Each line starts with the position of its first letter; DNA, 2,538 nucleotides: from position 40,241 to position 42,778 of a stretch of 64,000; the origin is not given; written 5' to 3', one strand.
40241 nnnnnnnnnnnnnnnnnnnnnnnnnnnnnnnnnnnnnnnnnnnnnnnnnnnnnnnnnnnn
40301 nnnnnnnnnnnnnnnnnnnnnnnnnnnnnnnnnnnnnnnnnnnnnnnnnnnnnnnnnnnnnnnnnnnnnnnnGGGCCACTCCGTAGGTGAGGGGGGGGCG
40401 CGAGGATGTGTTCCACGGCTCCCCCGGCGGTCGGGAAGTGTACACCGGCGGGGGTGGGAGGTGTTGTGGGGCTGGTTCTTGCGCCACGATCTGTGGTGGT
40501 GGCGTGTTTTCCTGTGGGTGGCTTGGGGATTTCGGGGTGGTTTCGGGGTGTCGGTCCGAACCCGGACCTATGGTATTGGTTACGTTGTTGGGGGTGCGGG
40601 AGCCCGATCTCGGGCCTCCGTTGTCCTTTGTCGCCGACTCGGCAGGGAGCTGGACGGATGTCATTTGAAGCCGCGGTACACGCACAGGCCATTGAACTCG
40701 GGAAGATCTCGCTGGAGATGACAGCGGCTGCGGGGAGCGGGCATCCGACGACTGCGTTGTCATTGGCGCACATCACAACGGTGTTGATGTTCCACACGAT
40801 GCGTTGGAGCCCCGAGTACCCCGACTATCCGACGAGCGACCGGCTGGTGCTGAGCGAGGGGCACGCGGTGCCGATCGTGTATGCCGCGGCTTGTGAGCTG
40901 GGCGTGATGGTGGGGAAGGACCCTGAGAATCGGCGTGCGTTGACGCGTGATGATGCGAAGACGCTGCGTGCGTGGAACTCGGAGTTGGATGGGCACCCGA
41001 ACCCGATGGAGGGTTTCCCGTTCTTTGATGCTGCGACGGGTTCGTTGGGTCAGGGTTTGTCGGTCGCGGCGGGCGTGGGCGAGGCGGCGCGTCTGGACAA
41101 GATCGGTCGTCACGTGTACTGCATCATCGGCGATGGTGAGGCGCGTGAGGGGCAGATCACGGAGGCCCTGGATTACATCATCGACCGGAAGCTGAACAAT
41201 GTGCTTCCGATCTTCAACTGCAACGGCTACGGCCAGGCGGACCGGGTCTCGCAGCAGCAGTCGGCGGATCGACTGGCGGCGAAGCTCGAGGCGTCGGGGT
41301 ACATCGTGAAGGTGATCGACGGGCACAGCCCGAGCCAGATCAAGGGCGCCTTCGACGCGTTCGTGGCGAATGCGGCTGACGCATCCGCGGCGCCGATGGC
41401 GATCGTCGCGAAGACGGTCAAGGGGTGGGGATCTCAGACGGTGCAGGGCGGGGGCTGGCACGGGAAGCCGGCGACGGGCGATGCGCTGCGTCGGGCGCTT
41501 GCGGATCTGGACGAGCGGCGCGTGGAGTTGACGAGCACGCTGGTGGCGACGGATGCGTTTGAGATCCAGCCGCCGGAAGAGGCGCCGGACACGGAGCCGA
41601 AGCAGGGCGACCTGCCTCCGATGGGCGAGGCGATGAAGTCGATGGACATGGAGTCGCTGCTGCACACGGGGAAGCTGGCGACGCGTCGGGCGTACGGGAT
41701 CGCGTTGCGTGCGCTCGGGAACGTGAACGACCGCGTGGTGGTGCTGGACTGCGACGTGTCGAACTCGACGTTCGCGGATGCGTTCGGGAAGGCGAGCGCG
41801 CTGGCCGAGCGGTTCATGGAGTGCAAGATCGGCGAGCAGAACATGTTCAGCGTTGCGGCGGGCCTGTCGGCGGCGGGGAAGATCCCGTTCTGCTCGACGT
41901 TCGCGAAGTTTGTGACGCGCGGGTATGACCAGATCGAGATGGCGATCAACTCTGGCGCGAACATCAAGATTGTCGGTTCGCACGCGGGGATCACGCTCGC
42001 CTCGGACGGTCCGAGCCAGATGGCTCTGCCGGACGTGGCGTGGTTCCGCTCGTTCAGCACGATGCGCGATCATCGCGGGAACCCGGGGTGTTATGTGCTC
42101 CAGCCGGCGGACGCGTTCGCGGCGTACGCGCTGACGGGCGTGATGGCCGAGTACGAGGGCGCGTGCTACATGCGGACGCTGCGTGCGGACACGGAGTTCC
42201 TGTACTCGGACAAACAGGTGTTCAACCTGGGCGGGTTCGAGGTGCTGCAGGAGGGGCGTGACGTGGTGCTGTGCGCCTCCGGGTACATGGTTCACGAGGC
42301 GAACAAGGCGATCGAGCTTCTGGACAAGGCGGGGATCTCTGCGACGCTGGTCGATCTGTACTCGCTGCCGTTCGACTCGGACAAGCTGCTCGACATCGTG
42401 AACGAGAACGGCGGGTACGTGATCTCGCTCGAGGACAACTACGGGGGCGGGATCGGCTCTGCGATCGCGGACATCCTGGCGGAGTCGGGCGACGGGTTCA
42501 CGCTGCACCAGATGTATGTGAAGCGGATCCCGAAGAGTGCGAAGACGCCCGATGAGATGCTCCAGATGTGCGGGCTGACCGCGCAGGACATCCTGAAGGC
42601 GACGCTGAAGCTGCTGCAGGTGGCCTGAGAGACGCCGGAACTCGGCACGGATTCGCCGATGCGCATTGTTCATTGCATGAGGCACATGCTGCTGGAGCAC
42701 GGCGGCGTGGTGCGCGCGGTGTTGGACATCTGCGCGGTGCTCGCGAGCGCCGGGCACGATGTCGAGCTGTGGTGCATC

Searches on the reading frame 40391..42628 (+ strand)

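Call 37: search_protein_families(library=pfam, proteins=[window:40391-42628:+], max_evalue=0.001)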
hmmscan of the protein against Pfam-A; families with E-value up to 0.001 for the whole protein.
window:40391-42628:+ (745 aa): 7 families
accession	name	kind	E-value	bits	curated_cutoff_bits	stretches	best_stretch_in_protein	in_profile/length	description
PF00456.26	Transketolase_N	-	6e-31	108.1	22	1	106-365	12-267/334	Transketolase, thiamine diphosphate binding domain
PF02779.29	Transket_pyr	-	1.5e-29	103.3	27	1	428-599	2-170/174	Transketolase, pyrimidine binding domain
PF02780.25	Transketolase_C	-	2e-20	73.4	25.9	1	616-734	3-124/124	Transketolase, C-terminal domain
PF09364.15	XFP_N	-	6.2e-07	29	23.7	1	217-324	140-247/364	XFP N-terminal domain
PF13292.11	DXP_synthase_N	-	2.7e-05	24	21.2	1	188-286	84-179/274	1-deoxy-D-xylulose-5-phosphate synthase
PF02775.26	TPP_enzyme_C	-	0.0007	19.9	21.9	1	214-296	25-101/151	Thiamine pyrophosphate enzyme, C-terminal TPP binding domain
PF00676.26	E1_dh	-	0.0007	19.1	22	0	216-304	100-187/300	Dehydrogenase E1 component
